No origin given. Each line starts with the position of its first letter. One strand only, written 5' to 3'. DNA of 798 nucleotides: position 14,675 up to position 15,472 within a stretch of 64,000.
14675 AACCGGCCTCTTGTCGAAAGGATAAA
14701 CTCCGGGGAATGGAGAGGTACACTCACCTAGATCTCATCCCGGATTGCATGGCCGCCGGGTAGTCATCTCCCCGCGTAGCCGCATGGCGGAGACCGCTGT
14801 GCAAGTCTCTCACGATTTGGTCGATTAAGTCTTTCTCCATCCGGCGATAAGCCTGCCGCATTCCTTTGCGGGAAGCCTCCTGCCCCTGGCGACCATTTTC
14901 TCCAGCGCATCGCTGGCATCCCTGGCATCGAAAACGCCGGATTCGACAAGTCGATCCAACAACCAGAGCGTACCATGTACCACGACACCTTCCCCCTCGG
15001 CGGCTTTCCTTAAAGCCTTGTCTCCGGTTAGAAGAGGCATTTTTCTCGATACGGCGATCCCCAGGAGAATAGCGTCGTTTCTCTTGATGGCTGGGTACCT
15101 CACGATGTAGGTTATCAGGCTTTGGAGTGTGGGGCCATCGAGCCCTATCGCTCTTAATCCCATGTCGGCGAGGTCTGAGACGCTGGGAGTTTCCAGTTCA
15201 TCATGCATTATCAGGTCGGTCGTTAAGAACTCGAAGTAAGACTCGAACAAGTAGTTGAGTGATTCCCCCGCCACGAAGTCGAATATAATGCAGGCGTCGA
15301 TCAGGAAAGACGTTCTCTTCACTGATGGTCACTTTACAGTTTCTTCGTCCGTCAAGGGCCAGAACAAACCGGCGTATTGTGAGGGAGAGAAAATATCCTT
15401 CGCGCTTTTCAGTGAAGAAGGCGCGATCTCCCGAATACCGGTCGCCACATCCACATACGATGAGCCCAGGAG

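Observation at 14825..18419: Lower-GC island with a fused HTH-ImmA/IrrE protease gene, a PIN nuclease and a decapitated PrrC/RloC-like ATPase: remnant of a defence locus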

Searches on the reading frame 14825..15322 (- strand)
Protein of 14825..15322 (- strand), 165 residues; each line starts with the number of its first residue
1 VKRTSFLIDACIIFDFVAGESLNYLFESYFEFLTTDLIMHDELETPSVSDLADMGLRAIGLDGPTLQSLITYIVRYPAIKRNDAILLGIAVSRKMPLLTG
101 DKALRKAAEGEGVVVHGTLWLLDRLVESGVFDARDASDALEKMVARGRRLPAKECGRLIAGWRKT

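Call 3: search_protein_families(library=pfam, proteins=[window:14825-15322:-], max_evalue=0.1)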
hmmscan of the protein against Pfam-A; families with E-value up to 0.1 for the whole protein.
window:14825-15322:- (165 aa): 2 families
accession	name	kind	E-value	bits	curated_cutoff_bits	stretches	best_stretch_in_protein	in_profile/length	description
PF11848.13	DUF3368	-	4.2e-07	30.2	27.3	1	115-158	1-42/46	Domain of unknown function (DUF3368)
PF01850.27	PIN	-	0.0095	17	23.6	1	71-109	82-119/120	PIN domain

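Call 4: search_protein_families(library=padloc, proteins=[window:14825-15322:-], max_evalue=0.1)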
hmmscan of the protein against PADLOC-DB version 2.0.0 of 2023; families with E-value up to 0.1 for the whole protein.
window:14825-15322:- (165 aa): 1 family
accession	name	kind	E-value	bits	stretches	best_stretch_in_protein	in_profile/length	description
PDLC05069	PDC-S70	-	0.01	13.7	1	25-144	20-140/161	-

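Call 5: search_protein_families(library=ncbifam, proteins=[window:14825-15322:-], max_evalue=0.1)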
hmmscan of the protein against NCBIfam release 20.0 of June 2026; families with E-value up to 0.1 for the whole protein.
window:14825-15322:- (165 aa): 0 families

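Call 10: find_homologous_proteins(query=window:14825-15322:-)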
Query window:14825-15322:- (165 aa): 31 proteins with E <= 0.001 among 310 candidates.
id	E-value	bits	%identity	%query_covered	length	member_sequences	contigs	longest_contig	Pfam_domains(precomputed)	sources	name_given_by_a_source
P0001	2.4e-102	357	100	100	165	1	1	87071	PF11848.14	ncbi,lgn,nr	ncbi:MAG: DUF3368 domain-containing protein [Actinomycetota bacterium]|nr:DUF3368 domain-containing 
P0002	6.9e-27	112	42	93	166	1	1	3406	PF11848.14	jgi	jgi:rRNA-processing protein FCF1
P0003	1.2e-23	102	41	93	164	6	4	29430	PF11848.14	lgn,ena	-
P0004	7.9e-23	99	38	87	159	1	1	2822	PF11848.14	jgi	jgi:rRNA-processing protein FCF1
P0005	9.1e-23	99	40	87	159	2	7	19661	PF11848.14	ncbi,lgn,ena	-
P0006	6.6e-22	96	41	93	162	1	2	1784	PF11848.14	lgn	-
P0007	1.9e-21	94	41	87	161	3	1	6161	PF11848.14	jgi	jgi:predicted nucleic acid-binding protein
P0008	1.3e-20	92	38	92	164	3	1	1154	PF11848.14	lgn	-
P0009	2.6e-20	91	41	88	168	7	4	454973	PF11848.14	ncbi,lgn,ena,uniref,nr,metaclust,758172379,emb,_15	ncbi:PIN domain-containing protein [Alloalcanivorax xenomutans]|uniref:PIN domain-containing protein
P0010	4.8e-20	90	45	72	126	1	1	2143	PF11848.14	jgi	jgi:hypothetical protein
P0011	1.9e-19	88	37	95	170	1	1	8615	PF01850.28,PF11848.14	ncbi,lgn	-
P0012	2.6e-19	87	39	92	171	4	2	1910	PF11848.14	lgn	-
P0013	7.4e-19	86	41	95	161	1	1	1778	PF11848.14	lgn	-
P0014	7.5e-19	86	40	92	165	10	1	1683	PF11848.14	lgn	-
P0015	2.7e-18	84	33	97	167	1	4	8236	PF01850.28,PF11848.14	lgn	-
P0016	5.0e-18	83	37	92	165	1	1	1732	PF11848.14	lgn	-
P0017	7.6e-18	83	37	90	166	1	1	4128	PF01850.28,PF11848.14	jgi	jgi:predicted nucleic acid-binding protein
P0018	9.6e-18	82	38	92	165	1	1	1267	PF11848.14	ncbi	-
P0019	9.8e-18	82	38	92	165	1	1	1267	PF11848.14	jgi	jgi:predicted nucleic acid-binding protein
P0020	1.3e-17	82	34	87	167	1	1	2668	PF01850.28,PF11848.14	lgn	-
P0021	1.8e-17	82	38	87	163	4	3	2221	PF11848.14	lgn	-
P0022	4.2e-17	80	39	85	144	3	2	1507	PF11848.14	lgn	-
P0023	1.1e-16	79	35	93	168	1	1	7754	PF01850.28,PF11848.14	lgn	-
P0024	6.0e-16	77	36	88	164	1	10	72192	PF11848.14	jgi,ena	jgi:predicted nucleic acid-binding protein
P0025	9.9e-16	76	36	87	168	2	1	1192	PF01850.28,PF11848.14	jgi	jgi:predicted nucleic acid-binding protein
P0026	3.3e-15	74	34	90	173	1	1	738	PF11848.14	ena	-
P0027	2.9e-14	71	37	88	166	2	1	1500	PF01850.28,PF11848.14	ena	-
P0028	9.9e-13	66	35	87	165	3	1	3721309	PF11848.14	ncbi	ncbi:PIN domain-containing protein [Vreelandella sp. TE19]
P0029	1.6e-12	65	47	47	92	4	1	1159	PF11848.14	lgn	-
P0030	3.3e-12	64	51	48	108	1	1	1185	PF11848.14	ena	-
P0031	4.1e-10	58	34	74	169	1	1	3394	PF01850.28,PF11848.14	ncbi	-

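Call 12: find_encoding_contigs(protein=P0001, flank=10000, max_places=4)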
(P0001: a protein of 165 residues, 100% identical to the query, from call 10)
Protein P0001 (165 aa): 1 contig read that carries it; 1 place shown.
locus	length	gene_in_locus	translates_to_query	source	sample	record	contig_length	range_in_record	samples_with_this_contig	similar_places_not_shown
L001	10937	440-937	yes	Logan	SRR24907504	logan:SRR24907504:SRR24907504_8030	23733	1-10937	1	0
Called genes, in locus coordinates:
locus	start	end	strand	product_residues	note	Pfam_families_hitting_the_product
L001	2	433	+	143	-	?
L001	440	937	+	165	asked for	PF11848:DUF3368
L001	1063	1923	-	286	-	PF00106:adh_short, PF08659:KR (weak), PF13561:adh_short_C2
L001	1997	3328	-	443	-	PF01208:URO-D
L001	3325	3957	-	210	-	PF02607:B12-binding_2, PF02310:B12-binding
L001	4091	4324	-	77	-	-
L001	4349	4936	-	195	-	PF01177:Asp_Glu_race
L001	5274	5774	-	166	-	-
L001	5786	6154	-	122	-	-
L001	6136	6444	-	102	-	-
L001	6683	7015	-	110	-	PF13183:Fer4_8 (faint), PF12797:Fer4_2 (weak), PF12837:Fer4_6 (weak), PF13237:Fer4_10 (weak), PF00037:Fer4 (weak), PF14697:Fer4_21, PF12838:Fer4_7, PF13187:Fer4_9 (weak)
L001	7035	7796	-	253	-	PF00881:Nitroreductase, PF14512:TM1586_NiRdase (weak)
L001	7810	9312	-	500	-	PF02771:Acyl-CoA_dh_N, PF02770:Acyl-CoA_dh_M, PF00441:Acyl-CoA_dh_1, PF08028:Acyl-CoA_dh_2 (faint), PF00441:Acyl-CoA_dh_1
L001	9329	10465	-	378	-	PF02771:Acyl-CoA_dh_N, PF02770:Acyl-CoA_dh_M (faint), PF00441:Acyl-CoA_dh_1, PF08028:Acyl-CoA_dh_2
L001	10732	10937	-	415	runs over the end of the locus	PF00108:Thiolase_N, PF02803:Thiolase_C, PF22691:Thiolase_C_1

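Call 14: find_encoding_contigs(protein=P0003, flank=5000, max_places=3)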
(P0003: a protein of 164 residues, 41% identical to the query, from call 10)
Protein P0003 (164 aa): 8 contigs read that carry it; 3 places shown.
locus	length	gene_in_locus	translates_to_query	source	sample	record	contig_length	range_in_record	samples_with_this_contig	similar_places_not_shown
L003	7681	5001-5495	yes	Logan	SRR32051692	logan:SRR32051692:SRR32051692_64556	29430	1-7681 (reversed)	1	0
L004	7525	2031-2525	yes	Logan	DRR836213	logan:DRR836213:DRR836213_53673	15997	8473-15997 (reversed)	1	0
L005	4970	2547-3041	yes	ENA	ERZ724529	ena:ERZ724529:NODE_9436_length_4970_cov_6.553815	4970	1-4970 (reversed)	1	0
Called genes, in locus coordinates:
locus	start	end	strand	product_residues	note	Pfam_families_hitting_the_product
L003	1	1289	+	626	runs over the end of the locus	PF06527:TniQ, PF12728:HTH_17 (faint)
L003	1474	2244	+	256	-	PF00149:Metallophos, PF12850:Metallophos_2 (weak)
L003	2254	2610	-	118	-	-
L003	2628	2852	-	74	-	PF09954:DUF2188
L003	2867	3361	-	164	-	PF04970:LRAT (weak)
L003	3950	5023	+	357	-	PF01381:HTH_3, PF12844:HTH_19 (weak), PF13560:HTH_31 (weak), PF06114:Peptidase_M78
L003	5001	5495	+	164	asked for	PF11848:DUF3368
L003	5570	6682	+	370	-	PF19580:Exo_endo_phos_3, PF03372:Exo_endo_phos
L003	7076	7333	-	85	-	-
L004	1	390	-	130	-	?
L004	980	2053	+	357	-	PF01381:HTH_3, PF12844:HTH_19 (weak), PF13560:HTH_31 (weak), PF06114:Peptidase_M78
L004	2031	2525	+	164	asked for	PF11848:DUF3368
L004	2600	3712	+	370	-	PF19580:Exo_endo_phos_3, PF03372:Exo_endo_phos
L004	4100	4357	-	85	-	-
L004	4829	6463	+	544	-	PF12161:HsdM_N, PF02384:N6_Mtase, PF05175:MTS (weak)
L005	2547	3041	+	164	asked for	PF11848:DUF3368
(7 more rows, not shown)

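Call 15: find_encoding_contigs(protein=P0009, flank=5000, max_places=3)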
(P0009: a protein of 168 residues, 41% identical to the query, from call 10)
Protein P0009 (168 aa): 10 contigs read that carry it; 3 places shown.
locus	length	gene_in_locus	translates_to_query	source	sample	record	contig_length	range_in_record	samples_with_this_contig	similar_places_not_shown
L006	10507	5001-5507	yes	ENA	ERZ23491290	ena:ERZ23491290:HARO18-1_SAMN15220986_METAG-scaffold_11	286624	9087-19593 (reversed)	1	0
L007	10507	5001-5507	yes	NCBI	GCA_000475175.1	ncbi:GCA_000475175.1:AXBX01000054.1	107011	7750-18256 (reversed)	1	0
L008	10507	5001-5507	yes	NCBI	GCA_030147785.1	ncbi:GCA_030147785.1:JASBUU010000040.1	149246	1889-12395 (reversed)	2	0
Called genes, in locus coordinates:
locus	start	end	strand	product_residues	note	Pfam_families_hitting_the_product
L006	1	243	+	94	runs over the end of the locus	-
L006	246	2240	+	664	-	-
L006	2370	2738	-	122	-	PF02452:PemK_toxin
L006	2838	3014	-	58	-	-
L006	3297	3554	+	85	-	PF04221:RelB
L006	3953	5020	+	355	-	PF01381:HTH_3, PF12844:HTH_19, PF13560:HTH_31, PF06114:Peptidase_M78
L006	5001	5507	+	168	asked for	PF11848:DUF3368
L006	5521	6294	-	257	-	PF09339:HTH_IclR, PF01614:IclR_C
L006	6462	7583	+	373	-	PF03480:DctP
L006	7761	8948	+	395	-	PF02515:CoA_transf_3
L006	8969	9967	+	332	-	PF08240:ADH_N, PF00107:ADH_zinc_N, PF13602:ADH_zinc_N_2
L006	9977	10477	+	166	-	PF04290:DctQ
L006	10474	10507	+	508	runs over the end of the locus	PF06808:DctM, PF13602:ADH_zinc_N_2 (weak)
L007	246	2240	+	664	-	-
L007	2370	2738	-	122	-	PF02452:PemK_toxin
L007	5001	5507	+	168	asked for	PF11848:DUF3368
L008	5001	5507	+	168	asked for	PF11848:DUF3368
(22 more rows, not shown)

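Call 16: find_encoding_contigs(protein=P0024, flank=5000, max_places=3)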
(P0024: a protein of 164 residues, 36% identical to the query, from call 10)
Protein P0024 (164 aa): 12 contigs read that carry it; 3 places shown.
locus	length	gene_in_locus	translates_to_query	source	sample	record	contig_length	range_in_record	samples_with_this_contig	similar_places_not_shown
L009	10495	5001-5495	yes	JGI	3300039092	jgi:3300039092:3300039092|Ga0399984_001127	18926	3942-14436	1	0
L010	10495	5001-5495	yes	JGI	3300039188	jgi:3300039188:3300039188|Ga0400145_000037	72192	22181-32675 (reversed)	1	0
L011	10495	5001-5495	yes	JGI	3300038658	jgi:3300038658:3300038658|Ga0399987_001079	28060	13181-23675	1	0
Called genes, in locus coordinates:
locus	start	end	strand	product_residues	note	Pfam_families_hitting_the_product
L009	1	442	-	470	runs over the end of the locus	PF00202:Aminotran_3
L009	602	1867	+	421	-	PF04389:Peptidase_M28, PF01546:Peptidase_M20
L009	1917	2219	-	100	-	PF03992:ABM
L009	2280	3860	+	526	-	PF00875:DNA_photolyase, PF03441:FAD_binding_7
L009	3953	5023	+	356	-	PF01381:HTH_3, PF12844:HTH_19, PF13560:HTH_31 (weak), PF06114:Peptidase_M78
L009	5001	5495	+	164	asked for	PF11848:DUF3368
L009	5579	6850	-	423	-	PF00202:Aminotran_3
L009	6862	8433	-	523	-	PF00171:Aldedh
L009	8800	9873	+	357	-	PF00155:Aminotran_1_2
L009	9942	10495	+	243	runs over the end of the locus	PF19489:SLT_4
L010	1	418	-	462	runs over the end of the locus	PF00202:Aminotran_3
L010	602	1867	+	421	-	PF04389:Peptidase_M28, PF01546:Peptidase_M20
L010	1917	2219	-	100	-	PF03992:ABM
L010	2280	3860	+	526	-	PF00875:DNA_photolyase, PF03441:FAD_binding_7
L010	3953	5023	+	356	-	PF01381:HTH_3, PF12844:HTH_19, PF13560:HTH_31 (weak), PF06114:Peptidase_M78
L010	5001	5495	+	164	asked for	PF11848:DUF3368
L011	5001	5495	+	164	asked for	PF11848:DUF3368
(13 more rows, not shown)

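Call 20: search_solved_structures(query=A1, max_evalue=1, show_alignments=2)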
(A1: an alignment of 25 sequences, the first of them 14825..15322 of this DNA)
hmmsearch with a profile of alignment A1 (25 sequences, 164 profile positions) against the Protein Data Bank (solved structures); distinct sequences matched with E-value up to 1: 5.
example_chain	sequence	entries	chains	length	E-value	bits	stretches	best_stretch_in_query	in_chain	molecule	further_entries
1o4w_A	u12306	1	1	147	0.0038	20.1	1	5-112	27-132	PIN (PilT N-terminus) domain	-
3ix7_A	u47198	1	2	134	0.023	17.6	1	5-111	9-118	Uncharacterized protein TTHA0540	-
7by2_B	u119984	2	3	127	0.17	14.8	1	6-96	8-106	Ribonuclease VapC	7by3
3i8o_A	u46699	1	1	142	0.4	13.6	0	6-111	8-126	KH domain-containing protein MJ1533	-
8c01_o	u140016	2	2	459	0.77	12.7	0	59-103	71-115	20S-pre-rRNA D-site endonuclease NOB1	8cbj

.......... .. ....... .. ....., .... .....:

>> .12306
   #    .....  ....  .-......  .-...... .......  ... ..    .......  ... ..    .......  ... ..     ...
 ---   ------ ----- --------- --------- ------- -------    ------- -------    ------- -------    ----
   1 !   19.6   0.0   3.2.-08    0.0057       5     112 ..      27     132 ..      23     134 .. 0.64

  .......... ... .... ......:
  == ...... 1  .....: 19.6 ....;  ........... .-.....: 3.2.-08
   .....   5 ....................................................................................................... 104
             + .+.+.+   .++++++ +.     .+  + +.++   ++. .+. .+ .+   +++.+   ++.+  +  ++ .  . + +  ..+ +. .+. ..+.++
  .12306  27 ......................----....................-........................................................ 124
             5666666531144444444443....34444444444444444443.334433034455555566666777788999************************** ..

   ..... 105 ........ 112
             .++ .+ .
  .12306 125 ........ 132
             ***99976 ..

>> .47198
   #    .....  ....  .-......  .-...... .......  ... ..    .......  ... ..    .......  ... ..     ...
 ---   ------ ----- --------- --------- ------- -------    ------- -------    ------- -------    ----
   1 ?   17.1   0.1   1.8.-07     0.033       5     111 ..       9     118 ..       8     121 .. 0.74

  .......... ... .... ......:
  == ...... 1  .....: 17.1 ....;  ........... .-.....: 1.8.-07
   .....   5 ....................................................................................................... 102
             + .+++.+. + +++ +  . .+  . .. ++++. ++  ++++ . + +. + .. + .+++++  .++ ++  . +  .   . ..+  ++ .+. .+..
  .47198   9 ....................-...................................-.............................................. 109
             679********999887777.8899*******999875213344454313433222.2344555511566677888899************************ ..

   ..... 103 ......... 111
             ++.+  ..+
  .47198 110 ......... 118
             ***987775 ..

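Call 28: predict_structure(alignment_id=A1)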
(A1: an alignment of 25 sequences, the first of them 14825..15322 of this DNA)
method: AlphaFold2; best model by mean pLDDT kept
length: 165 residues; sequences in the alignment: 25
mean_pLDDT: 94.4   pTM: 0.88
mean pLDDT of the five models: 94.4, 94.4, 94.4, 94.2, 93.8
residues with pLDDT >= 90: 142; 70-90: 22; 50-70: 1; < 50: 0
segments of 3 or more residues with pLDDT < 50: none
pLDDT, mean of each block of 10 residues (from residue 1): 91 97 95 94 81 94 86 95 95 96 98 98 97 98 97 97 95
secondary structure, 60 per line:
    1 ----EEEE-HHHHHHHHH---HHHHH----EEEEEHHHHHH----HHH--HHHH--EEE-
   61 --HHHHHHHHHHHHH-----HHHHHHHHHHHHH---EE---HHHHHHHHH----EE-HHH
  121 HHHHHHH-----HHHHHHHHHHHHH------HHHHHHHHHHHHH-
elements in order: E5-8 H10-18 H22-26 E31-35 H36-41 H51-54 E57-59 H63-75 H81-93 H102-110 H118-127 H133-145 H152-164

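Call 32: fold_search(model_id=the predicted structure, library=pdb)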
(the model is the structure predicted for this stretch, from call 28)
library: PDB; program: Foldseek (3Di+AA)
matches with E <= 10: 1136; with E <= 0.001: 7
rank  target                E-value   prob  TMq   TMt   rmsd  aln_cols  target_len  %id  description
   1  1y82_B                3.2e-04  1.00  0.59  0.66   3.9       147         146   12  Conserved hypothetical protein Pfu-367848-001 from Pyrococcus furiosus (released 2005-01-25)
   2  5h4h_B                4.7e-04  1.00  0.59  0.66   3.5       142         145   11  Structure of PIN-domain protein (VapC4 toxin) from Pyrococcus horikoshii determined at 2.2 A resolution (released 2016-11-23)
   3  1w8i                  5.0e-04  1.00  0.49  0.51   8.3       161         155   17  The Structure of gene product af1683 from Archaeoglobus fulgidus. (released 2004-11-16)
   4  2mdt_MODEL_1_A        5.5e-04  1.00  0.52  0.70   3.9       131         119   13  a PilT N-terminus domain protein SSO1118 from hyperthemophilic archaeon Sulfolobus solfataricus P2 (released 2013-11-20)
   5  1y82_A                6.1e-04  1.00  0.63  0.70   3.0       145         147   10  Conserved hypothetical protein Pfu-367848-001 from Pyrococcus furiosus (released 2005-01-25)
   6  1v8o_F                8.1e-04  1.00  0.54  0.66   4.1       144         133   17  Crystal Structure of PAE2754 from Pyrobaculum aerophilum (released 2004-02-10)
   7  1v8o_B                9.0e-04  1.00  0.54  0.65   4.1       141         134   16  Crystal Structure of PAE2754 from Pyrobaculum aerophilum (released 2004-02-10)
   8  1v96_B                1.0e-03  1.00  0.59  0.66   3.6       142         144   11  Crystal structure of hypothetical protein of unknown function from pyrococcus horikoshii OT3 (released 2005-02-01)
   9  1y82_D                1.0e-03  1.00  0.57  0.66   3.7       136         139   11  Conserved hypothetical protein Pfu-367848-001 from Pyrococcus furiosus (released 2005-01-25)
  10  1v8p_B                1.0e-03  1.00  0.52  0.63   4.5       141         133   17  Crystal structure of PAE2754 from Pyrobaculum aerophilum (released 2004-02-10)
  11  1v8o_C                1.1e-03  1.00  0.55  0.66   4.1       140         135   16  Crystal Structure of PAE2754 from Pyrobaculum aerophilum (released 2004-02-10)
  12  1v8p_A                1.5e-03  1.00  0.53  0.65   4.3       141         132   17  Crystal structure of PAE2754 from Pyrobaculum aerophilum (released 2004-02-10)
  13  1v8p_F                1.5e-03  1.00  0.55  0.62   4.1       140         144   16  Crystal structure of PAE2754 from Pyrobaculum aerophilum (released 2004-02-10)
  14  1v8o_A                1.7e-03  1.00  0.52  0.62   4.6       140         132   16  Crystal Structure of PAE2754 from Pyrobaculum aerophilum (released 2004-02-10)
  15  1v8p_C                1.8e-03  1.00  0.55  0.65   4.3       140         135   16  Crystal structure of PAE2754 from Pyrobaculum aerophilum (released 2004-02-10)
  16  1v8o_H                1.8e-03  1.00  0.53  0.63   4.3       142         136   18  Crystal Structure of PAE2754 from Pyrobaculum aerophilum (released 2004-02-10)
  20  3tnd_A                3.3e-03  1.00  0.53  0.64   3.7       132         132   10  Crystal structure of Shigella flexneri VapBC toxin-antitoxin complex (released 2011-11-02)
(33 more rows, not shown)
